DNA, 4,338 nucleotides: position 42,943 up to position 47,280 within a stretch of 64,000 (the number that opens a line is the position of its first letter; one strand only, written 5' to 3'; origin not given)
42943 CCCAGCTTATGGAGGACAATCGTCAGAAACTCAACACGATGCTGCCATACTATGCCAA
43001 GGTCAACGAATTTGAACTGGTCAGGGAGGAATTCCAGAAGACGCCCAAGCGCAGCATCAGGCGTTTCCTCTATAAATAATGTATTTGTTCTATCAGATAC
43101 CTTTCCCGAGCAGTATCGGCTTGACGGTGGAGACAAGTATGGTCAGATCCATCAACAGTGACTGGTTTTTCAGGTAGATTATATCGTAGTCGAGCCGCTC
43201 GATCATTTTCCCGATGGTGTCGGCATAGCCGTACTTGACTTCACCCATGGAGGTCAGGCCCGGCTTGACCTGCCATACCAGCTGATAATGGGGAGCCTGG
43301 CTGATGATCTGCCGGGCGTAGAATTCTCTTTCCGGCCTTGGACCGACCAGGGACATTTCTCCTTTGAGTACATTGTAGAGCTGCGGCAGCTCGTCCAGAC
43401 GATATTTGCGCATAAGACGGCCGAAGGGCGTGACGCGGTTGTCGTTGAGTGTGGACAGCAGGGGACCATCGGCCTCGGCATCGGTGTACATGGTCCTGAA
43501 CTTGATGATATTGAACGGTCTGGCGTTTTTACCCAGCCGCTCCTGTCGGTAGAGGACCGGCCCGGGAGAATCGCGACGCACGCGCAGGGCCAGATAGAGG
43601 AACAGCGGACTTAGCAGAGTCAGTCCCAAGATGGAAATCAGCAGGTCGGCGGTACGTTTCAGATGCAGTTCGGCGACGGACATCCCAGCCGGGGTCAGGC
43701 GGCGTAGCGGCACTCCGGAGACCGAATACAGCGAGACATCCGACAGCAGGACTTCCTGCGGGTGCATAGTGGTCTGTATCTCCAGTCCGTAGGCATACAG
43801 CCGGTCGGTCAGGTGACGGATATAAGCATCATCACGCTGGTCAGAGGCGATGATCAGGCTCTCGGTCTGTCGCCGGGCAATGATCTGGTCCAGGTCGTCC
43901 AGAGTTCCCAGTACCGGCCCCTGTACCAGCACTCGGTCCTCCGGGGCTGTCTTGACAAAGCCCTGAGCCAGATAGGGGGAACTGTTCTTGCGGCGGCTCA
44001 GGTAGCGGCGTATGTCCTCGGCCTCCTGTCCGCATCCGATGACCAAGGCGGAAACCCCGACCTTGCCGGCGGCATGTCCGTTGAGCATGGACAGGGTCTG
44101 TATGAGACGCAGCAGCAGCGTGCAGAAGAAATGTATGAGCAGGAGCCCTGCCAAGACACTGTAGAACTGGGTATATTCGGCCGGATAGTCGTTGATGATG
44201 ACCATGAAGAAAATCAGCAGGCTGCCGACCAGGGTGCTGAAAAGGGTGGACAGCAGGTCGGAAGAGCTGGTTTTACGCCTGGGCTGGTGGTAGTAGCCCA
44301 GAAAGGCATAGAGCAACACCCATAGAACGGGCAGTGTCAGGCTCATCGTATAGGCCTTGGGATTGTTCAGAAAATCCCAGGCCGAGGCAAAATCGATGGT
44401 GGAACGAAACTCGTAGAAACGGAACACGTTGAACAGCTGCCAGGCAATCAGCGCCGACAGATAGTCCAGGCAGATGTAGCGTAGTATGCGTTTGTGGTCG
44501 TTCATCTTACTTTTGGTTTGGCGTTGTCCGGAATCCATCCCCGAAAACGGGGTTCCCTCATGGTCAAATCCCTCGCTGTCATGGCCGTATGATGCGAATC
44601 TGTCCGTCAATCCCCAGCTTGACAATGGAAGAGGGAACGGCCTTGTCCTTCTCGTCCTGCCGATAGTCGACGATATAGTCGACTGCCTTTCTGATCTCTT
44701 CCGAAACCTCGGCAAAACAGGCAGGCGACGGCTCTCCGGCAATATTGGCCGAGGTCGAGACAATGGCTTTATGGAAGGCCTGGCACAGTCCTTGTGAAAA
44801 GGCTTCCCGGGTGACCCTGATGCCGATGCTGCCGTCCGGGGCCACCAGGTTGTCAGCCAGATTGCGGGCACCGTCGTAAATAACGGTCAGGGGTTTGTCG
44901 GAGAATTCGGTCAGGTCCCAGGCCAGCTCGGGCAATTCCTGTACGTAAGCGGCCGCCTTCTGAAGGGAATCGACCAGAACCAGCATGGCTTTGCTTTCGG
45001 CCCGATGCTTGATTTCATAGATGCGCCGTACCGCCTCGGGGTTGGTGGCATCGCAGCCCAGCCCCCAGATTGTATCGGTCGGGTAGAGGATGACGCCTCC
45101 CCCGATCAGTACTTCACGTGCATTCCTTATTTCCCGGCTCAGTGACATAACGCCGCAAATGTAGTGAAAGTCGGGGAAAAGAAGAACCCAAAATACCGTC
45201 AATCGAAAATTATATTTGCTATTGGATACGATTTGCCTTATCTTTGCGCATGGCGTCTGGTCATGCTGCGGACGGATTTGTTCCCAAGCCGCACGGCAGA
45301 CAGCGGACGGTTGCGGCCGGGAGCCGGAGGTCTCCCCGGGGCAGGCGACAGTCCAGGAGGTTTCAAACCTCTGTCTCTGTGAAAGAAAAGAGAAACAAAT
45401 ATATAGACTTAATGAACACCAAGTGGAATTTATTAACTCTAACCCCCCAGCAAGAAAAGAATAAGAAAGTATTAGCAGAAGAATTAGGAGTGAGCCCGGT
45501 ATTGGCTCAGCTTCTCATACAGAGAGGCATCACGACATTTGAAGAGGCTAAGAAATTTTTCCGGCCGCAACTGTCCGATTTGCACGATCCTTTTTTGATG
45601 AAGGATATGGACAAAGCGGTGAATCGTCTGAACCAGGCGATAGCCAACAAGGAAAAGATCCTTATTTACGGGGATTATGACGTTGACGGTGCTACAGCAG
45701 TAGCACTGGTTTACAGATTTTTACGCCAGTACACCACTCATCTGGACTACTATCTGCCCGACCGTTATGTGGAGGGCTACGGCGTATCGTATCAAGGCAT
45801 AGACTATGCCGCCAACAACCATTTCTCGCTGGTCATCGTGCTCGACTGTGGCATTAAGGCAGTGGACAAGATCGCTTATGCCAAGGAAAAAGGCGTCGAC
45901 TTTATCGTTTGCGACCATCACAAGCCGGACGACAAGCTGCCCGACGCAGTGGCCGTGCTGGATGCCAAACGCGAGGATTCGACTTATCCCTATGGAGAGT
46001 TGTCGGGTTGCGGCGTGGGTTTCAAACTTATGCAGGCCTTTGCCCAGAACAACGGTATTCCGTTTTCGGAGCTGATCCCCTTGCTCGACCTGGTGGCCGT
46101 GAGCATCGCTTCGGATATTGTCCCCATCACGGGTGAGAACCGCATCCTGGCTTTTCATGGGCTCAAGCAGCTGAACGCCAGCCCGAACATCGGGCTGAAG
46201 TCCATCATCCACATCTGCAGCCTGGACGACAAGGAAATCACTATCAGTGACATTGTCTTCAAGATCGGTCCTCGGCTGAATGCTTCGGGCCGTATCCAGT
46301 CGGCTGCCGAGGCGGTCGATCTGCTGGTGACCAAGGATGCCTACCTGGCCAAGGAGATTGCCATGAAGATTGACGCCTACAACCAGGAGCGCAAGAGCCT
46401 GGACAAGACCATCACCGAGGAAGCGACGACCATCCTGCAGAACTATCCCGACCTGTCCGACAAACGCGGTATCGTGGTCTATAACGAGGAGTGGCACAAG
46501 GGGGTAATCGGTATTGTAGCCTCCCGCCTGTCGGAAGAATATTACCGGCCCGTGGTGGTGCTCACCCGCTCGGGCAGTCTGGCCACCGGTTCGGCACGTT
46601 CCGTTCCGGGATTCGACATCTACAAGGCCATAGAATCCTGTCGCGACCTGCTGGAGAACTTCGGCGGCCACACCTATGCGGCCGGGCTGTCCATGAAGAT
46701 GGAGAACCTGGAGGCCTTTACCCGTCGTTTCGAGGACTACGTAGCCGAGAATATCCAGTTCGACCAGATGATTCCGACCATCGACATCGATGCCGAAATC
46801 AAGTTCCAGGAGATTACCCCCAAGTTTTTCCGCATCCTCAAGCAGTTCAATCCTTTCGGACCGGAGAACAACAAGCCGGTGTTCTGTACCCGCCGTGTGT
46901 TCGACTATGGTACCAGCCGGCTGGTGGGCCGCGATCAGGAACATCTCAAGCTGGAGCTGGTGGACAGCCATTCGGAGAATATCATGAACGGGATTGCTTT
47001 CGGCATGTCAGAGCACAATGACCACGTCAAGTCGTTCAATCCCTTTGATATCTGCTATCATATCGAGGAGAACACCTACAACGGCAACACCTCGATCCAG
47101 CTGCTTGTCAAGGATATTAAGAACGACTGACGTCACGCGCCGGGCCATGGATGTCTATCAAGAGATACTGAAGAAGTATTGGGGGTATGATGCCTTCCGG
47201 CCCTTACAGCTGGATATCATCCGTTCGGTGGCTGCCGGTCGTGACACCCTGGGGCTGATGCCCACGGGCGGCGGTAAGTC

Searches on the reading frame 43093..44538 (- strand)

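Call 68: search_protein_families(library=pfam, proteins=[window:43093-44538:-], max_evalue=0.0001)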
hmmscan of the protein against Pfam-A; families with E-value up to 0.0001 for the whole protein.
window:43093-44538:- (481 aa): 2 families
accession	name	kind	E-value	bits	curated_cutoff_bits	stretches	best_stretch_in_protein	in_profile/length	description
PF02397.22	Bac_transf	-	4.6e-61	205.9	27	1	294-475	1-177/179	Bacterial sugar transferase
PF13727.12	CoA_binding_3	-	3.2e-06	27.7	25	1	79-247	2-164/175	CoA-binding domain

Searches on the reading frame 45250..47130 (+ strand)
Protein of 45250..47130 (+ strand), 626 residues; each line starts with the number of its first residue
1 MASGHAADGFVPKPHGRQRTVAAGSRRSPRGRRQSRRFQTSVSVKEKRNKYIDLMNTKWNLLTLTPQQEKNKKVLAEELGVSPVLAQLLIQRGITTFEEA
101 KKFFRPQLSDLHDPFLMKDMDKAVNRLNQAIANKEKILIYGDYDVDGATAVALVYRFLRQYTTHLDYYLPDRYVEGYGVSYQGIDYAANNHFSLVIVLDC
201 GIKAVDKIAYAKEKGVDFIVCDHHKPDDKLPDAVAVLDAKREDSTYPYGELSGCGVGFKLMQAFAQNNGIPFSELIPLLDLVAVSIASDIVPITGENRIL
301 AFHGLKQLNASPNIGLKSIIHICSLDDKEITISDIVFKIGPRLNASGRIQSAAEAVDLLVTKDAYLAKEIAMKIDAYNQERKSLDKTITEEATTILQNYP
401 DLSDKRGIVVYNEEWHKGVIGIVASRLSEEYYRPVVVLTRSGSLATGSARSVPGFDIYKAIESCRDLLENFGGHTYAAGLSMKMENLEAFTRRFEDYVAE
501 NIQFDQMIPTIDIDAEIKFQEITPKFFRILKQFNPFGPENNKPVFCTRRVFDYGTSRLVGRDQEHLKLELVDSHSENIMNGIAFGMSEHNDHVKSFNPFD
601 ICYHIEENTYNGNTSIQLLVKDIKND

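Call 68: search_protein_families(library=pfam, proteins=[window:45250-47130:+], max_evalue=0.0001)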
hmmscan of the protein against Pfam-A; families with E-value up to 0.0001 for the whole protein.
window:45250-47130:+ (626 aa): 3 families
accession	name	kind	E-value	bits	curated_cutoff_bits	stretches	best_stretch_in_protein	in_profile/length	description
PF17768.7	RecJ_OB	-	5.5e-30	104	27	1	513-622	1-107/107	RecJ OB domain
PF01368.27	DHH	-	6.3e-27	94.8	28.1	1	136-273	1-114/125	DHH family, N-terminal domain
PF02272.25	DHHA1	-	3.1e-16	60.1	25.9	1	406-500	3-102/102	DHHA1 domain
